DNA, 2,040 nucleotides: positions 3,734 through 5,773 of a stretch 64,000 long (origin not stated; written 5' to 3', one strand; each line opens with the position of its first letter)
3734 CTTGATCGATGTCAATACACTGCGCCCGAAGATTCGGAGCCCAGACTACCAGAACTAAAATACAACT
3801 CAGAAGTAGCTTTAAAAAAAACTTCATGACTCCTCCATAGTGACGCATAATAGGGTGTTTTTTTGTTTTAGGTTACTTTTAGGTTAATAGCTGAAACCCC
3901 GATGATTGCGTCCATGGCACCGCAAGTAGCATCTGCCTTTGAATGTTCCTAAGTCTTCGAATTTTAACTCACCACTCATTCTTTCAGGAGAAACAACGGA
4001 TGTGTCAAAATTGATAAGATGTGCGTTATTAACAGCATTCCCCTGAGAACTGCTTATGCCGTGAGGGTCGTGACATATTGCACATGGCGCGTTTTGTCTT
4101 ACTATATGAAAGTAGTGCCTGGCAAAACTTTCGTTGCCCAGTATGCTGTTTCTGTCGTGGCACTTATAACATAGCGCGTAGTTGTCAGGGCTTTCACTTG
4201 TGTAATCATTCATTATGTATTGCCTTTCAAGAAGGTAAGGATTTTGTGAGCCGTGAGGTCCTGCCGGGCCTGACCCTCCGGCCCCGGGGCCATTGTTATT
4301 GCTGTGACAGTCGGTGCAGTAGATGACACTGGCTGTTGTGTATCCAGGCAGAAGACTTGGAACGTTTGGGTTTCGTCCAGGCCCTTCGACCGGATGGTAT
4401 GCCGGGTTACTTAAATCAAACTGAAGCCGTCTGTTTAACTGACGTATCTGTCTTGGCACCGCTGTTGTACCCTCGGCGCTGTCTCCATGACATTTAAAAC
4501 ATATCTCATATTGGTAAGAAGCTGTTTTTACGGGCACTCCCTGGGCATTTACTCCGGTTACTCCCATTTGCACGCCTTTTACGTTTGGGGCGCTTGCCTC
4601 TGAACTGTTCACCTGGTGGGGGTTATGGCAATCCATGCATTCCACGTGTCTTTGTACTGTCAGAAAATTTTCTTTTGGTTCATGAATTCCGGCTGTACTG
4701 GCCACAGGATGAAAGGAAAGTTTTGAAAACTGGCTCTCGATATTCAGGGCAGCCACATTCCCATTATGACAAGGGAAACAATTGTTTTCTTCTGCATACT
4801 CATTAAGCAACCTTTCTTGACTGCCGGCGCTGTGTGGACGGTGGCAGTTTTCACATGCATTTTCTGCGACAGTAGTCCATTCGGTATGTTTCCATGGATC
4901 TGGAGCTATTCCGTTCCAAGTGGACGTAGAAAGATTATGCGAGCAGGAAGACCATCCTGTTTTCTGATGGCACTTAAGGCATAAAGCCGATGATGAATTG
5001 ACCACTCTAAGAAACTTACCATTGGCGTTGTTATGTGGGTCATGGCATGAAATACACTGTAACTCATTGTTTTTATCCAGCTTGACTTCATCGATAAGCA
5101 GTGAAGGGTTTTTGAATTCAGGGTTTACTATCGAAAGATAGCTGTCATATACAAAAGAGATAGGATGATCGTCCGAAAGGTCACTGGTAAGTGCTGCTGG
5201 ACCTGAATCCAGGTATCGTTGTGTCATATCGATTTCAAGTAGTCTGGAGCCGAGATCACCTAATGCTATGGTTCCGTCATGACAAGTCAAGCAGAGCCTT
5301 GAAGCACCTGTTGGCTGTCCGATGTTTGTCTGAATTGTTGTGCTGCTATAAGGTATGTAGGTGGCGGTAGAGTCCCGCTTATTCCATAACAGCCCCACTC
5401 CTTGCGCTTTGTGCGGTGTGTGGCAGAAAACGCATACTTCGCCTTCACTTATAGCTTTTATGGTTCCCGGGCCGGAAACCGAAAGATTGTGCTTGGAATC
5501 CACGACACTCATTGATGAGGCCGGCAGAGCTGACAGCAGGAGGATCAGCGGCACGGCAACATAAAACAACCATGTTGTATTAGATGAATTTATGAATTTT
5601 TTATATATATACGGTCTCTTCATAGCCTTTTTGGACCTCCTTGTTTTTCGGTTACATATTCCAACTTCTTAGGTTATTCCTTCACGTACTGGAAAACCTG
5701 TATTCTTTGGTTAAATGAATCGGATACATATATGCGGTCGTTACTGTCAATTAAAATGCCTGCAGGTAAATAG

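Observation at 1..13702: Large minus-strand operon alternating multiheme cytochromes with NHL beta-propeller lipoproteins and a porin-like protein: candidate extracellular electron-transfer conduit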

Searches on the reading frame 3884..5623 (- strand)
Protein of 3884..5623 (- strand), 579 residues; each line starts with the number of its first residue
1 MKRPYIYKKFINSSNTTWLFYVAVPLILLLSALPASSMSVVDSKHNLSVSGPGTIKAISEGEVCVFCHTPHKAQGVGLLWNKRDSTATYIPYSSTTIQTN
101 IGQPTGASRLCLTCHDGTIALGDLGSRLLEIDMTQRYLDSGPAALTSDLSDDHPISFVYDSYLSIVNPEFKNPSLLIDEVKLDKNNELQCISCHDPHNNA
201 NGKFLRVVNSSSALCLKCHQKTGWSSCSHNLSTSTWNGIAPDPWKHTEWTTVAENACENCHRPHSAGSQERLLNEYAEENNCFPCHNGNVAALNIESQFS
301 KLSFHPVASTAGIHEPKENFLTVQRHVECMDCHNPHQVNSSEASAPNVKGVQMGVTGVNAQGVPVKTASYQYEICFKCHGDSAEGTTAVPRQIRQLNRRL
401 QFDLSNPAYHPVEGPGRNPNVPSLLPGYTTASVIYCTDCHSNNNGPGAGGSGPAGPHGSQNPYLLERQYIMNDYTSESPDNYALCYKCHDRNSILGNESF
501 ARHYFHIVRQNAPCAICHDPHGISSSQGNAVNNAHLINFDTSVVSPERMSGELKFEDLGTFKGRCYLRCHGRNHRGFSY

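Call 8: search_protein_families(library=pfam, proteins=[window:3884-5623:-], max_evalue=0.01)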
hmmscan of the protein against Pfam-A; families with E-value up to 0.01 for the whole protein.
window:3884-5623:- (579 aa): 5 families
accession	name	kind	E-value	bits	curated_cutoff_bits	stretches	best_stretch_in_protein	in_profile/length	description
PF09699.15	Paired_CXXCH_1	-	7.3e-34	115.6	20.6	3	189-222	8-39/41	Doubled CXXCH motif (Paired_CXXCH_1)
PF14522.11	Cytochrome_C7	-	4.4e-14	52.5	24.8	2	251-334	10-67/67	Cytochrome c7 and related cytochrome c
PF14537.11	Cytochrom_c3_2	-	1.3e-12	48.4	25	1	184-287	3-79/79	Cytochrome c3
PF22113.1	Mtrc-MtrF_II-IV_dom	-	2.6e-11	43.8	30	1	251-384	3-131/176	Outer membrane cytochrome MtrC/MtrF-like, domains II/IV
PF22678.1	Cytochrom_c_NrfB-like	-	0.00022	22.1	27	0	436-523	1-70/89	Cytochrome c-type protein NrfB-like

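Call 9: search_protein_families(library=ncbifam, proteins=[window:3884-5623:-], max_evalue=0.01)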
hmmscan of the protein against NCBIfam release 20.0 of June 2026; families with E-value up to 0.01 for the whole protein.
window:3884-5623:- (579 aa): 4 families
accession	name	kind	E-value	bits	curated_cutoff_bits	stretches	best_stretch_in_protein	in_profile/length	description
TIGR01905.1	paired_CXXCH_1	subfamily_domain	6e-22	77.3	25.2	2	189-221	8-38/41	doubled CXXCH domain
TIGR03508.1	decahem_SO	subfamily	1.8e-13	50.6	192.2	3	185-294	141-227/258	DmsE family decaheme c-type cytochrome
TIGR03153.1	cytochr_NrfH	equivalog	2.2e-06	27.8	134.2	0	324-385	50-115/138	cytochrome c nitrite reductase small subunit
TIGR03146.1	cyt_nit_nrfB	equivalog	0.00011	22.5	166.6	0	278-380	10-92/145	cytochrome c nitrite reductase pentaheme subunit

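Call 54: search_solved_structures(query=window:3884-5623:-, max_evalue=1)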
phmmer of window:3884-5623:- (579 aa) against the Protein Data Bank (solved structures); distinct sequences matched with E-value up to 1: 5.
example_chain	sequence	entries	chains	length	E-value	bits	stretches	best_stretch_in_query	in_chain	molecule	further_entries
7tfs_A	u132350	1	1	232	9.4e-25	90.3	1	27-221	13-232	Cytochrome c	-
9yuq_N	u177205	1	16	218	1.2e-21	79.9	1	26-221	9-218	Putative multiheme cytochrome c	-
2k3v_A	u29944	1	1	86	0.081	14.5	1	354-384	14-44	Tetraheme cytochrome c-type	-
2ozy_A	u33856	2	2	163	0.23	13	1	179-264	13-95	Cytochrome c-type protein nrfB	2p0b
6hr0_A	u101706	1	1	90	0.76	11.3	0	354-385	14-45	Cytochrome C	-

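Call 75: find_homologous_proteins(query=window:3884-5623:-, max_evalue=1e-20)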
Query window:3884-5623:- (579 aa): 7343 proteins with E <= 1e-20 among 8000 candidates; the best 120 are listed.
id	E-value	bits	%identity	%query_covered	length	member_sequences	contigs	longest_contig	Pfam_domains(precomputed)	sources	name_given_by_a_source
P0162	0.0e+0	1376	100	100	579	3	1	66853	PF09699.16,PF14537.12,PF14522.12,PF22113.2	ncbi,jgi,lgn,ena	-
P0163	1.4e-268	910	67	97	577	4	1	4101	PF09699.16,PF14537.12,PF14522.12,PF22113.2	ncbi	-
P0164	1.4e-267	907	66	96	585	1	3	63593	PF09699.16,PF14537.12,PF14522.12,PF22113.2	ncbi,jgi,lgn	-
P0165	5.1e-267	905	68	94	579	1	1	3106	PF09699.16,PF14537.12,PF14522.12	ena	-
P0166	5.2e-267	905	67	96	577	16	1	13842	PF09699.16,PF14537.12,PF14522.12,PF22113.2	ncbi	ncbi:MAG: cytochrome c3 family protein [bacterium]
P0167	1.9e-265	900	66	96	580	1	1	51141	PF09699.16,PF14537.12,PF14522.12,PF22113.2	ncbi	-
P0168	4.5e-264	895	68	93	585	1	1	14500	PF09699.16,PF14537.12,PF03264.20,PF14522.12,PF22113.2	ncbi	-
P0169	1.5e-260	884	64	98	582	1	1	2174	PF09699.16,PF14537.12,PF14522.12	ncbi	-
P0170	1.4e-258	877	64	97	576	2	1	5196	PF09699.16,PF14537.12,PF14522.12,PF22113.2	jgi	jgi:predicted CXXCH cytochrome family protein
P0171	8.0e-252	855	64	97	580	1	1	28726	PF09699.16,PF14537.12,PF14522.12,PF22113.2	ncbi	-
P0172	9.9e-252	855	65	94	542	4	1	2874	PF09699.16,PF14537.12,PF14522.12,PF22113.2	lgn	-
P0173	3.0e-248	843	63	96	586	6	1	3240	PF09699.16,PF14537.12,PF14522.12,PF22113.2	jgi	jgi:predicted CXXCH cytochrome family protein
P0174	2.2e-244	830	62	96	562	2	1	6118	PF09699.16,PF14537.12,PF14522.12,PF22113.2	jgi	-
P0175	8.3e-239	812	62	94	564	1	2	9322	PF09699.16,PF14537.12,PF14522.12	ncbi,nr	ncbi:MAG: hypothetical protein D6739_02605 [Nitrospirae bacterium]|nr:MAG: hypothetical protein D673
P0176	9.8e-239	812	62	94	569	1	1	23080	PF09699.16,PF14537.12,PF14522.12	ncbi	-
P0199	2.0e-208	712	55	97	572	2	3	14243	PF09699.16,PF14537.12,PF14522.12,PF22113.2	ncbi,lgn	ncbi:MAG: cytochrome c3 family protein [Woeseia sp.]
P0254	2.3e-203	695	54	96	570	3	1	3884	PF09699.16,PF14537.12,PF14522.12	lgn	-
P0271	9.4e-203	693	56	94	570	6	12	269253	PF09699.16,PF14537.12,PF14522.12,PF22113.2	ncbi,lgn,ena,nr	ncbi:hypothetical protein FBR04_12255 [Betaproteobacteria bacterium PRO7]|nr:hypothetical protein [B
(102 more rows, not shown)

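Call 80: search_solved_structures(query=window:3884-5623:-, max_evalue=0.00001, show_alignments=2)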
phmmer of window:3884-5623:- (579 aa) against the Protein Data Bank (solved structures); distinct sequences matched with E-value up to 0.00001: 2.
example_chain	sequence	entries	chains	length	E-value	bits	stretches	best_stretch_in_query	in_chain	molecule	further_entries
7tfs_A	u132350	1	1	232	9.4e-25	90.3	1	27-221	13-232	Cytochrome c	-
9yuq_N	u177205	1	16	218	1.2e-21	79.9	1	26-221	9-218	Putative multiheme cytochrome c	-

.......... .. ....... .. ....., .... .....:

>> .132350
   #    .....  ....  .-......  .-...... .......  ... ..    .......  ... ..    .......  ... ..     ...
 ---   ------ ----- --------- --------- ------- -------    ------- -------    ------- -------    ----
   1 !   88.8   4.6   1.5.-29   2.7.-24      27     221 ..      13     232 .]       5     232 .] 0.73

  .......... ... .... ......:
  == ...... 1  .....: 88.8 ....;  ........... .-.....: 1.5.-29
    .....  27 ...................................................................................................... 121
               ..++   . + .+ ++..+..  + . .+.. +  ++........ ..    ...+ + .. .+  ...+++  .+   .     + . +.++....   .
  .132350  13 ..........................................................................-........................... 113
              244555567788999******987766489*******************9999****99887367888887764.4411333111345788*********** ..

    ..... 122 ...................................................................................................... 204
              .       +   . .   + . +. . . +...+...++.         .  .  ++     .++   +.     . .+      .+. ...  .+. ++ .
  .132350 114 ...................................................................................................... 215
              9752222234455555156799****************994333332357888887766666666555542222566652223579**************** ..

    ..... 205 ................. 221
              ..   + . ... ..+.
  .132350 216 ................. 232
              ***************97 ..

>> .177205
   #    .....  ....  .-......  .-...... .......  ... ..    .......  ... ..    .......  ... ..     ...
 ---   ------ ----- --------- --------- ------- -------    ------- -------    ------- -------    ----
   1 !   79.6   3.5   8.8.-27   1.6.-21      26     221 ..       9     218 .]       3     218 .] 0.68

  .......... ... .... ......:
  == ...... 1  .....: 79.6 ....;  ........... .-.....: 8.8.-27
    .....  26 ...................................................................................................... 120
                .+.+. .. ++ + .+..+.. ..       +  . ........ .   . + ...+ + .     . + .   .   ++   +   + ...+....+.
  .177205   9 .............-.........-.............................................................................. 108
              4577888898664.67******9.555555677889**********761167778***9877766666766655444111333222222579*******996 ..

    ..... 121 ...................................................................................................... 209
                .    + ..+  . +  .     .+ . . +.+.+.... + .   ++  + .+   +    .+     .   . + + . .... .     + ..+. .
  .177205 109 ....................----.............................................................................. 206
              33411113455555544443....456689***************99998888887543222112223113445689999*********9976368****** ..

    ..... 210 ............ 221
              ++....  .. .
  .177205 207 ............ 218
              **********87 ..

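Call 88: find_encoding_contigs(protein=P0199, flank=10000, max_places=1)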
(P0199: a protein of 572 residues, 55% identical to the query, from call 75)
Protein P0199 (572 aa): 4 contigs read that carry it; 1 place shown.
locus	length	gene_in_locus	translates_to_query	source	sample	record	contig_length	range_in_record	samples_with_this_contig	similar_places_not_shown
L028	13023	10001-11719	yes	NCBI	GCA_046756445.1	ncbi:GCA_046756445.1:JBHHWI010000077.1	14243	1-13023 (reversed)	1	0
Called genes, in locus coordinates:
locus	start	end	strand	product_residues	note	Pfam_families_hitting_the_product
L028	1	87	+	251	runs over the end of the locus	PF00027:cNMP_binding, PF13545:HTH_Crp_2, PF00325:Crp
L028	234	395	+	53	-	-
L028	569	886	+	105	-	PF00034:Cytochrom_C, PF13442:Cytochrome_CBB3 (weak)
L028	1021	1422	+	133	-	PF07635:PSCyt1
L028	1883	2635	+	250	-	PF09699:Paired_CXXCH_1 (faint)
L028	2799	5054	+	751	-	PF00034:Cytochrom_C (faint), PF09699:Paired_CXXCH_1, PF22113:Mtrc-MtrF_II-IV_dom (weak), PF09699:Paired_CXXCH_1, PF13442:Cytochrome_CBB3 (weak)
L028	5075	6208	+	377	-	PF08450:SGL (faint), PF01436:NHL (faint), PF17170:DUF5128 (faint)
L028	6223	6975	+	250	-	PF14522:Cytochrome_C7 (faint), PF09699:Paired_CXXCH_1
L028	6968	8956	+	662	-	-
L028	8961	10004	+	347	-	PF08450:SGL (faint), PF01731:Arylesterase (faint), PF25021:TEN_NHL (faint), PF06739:SBBP (faint), PF17170:DUF5128 (weak), PF01436:NHL (weak)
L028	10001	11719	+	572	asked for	PF14537:Cytochrom_c3_2 (faint), PF14522:Cytochrome_C7 (faint), PF09699:Paired_CXXCH_1 (weak), PF22113:Mtrc-MtrF_II-IV_dom (weak)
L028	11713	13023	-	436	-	PF11854:MtrB_PioB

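Call 89: find_encoding_contigs(protein=P0271, flank=10000, max_places=1)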
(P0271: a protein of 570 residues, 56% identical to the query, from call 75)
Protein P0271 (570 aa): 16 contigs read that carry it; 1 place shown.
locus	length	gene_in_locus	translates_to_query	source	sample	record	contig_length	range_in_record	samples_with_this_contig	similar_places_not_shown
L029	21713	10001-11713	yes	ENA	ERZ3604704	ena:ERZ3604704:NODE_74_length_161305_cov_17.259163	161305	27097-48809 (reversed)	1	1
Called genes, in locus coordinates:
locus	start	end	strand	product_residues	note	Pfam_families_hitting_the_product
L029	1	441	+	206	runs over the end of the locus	-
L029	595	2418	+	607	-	PF16886:ATP-synt_ab_Xtn, PF00006:ATP-synt_ab, PF22919:ATP-synt_VA_C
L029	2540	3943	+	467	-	PF00006:ATP-synt_ab, PF22919:ATP-synt_VA_C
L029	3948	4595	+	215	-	PF01813:ATP-synt_D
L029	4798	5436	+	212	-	PF14522:Cytochrome_C7 (faint), PF09699:Paired_CXXCH_1 (faint)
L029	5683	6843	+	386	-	PF25021:TEN_NHL (faint), PF01436:NHL (faint), PF08450:SGL (faint), PF17170:DUF5128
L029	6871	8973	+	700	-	-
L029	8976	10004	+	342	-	PF08450:SGL (weak), PF25021:TEN_NHL (weak), PF01436:NHL (weak), PF17170:DUF5128 (weak)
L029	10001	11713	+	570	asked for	PF14537:Cytochrom_c3_2 (faint), PF22113:Mtrc-MtrF_II-IV_dom (faint), PF14522:Cytochrome_C7 (faint), PF09699:Paired_CXXCH_1 (weak)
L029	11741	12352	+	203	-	PF14537:Cytochrom_c3_2 (faint), PF14522:Cytochrome_C7 (faint), PF09699:Paired_CXXCH_1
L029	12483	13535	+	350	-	PF02085:Cytochrom_CIII (faint), PF09699:Paired_CXXCH_1, PF14522:Cytochrome_C7 (faint), PF14537:Cytochrom_c3_2 (weak), PF09699:Paired_CXXCH_1, PF22113:Mtrc-MtrF_II-IV_dom (weak), PF09699:Paired_CXXCH_1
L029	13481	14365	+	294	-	PF00578:AhpC-TSA (weak), PF13424:TPR_12 (faint), PF13414:TPR_11 (faint), PF00515:TPR_1 (faint), PF07719:TPR_2 (faint)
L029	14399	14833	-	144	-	-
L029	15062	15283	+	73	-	PF01813:ATP-synt_D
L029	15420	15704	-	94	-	PF00034:Cytochrom_C (weak)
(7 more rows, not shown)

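Call 90: predict_structure(alignment_id=A5)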
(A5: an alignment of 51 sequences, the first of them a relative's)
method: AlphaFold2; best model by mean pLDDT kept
length: 579 residues; sequences in the alignment: 51
mean_pLDDT: 48.5   pTM: 0.33
mean pLDDT of the five models: 48.5, 45.3, 44.4, 44.1, 42.7
residues with pLDDT >= 90: 0; 70-90: 82; 50-70: 135; < 50: 362
segments of 3 or more residues with pLDDT < 50: 1-10, 33-44, 62-127, 135-157, 176-184, 186-221, 260-285, 293-365, 370-419, 432-444, 452-466, 520-537
pLDDT, mean of each block of 10 residues (from residue 1): 43 61 81 50 52 59 40 35 35 31 28 29 43 48 33 42 54 50 46 37 31 40 59 69 69 58 29 33 50 45 27 30 30 35 40 44 49 41 30 28 35 35 64 47 51 44 50 77 71 82 84 66 41 45 75 67 72 75
secondary structure, 60 per line:
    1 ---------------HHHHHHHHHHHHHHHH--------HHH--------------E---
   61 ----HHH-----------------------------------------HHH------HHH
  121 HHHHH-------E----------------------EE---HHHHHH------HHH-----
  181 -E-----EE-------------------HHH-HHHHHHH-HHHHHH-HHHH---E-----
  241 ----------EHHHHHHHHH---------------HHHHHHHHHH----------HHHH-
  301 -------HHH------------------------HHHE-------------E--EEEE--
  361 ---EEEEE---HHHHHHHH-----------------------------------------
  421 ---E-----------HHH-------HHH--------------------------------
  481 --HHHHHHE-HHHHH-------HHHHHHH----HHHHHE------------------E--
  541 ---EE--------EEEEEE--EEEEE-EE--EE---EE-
elements in order: H16-31 H118-125 H161-166 H213-219 H221-226 H228-231 H252-260 H276-285 H296-299 E355-358 E364-368 H372-379 H483-488 H491-495 H503-509 H514-518 E554-559 E562-566
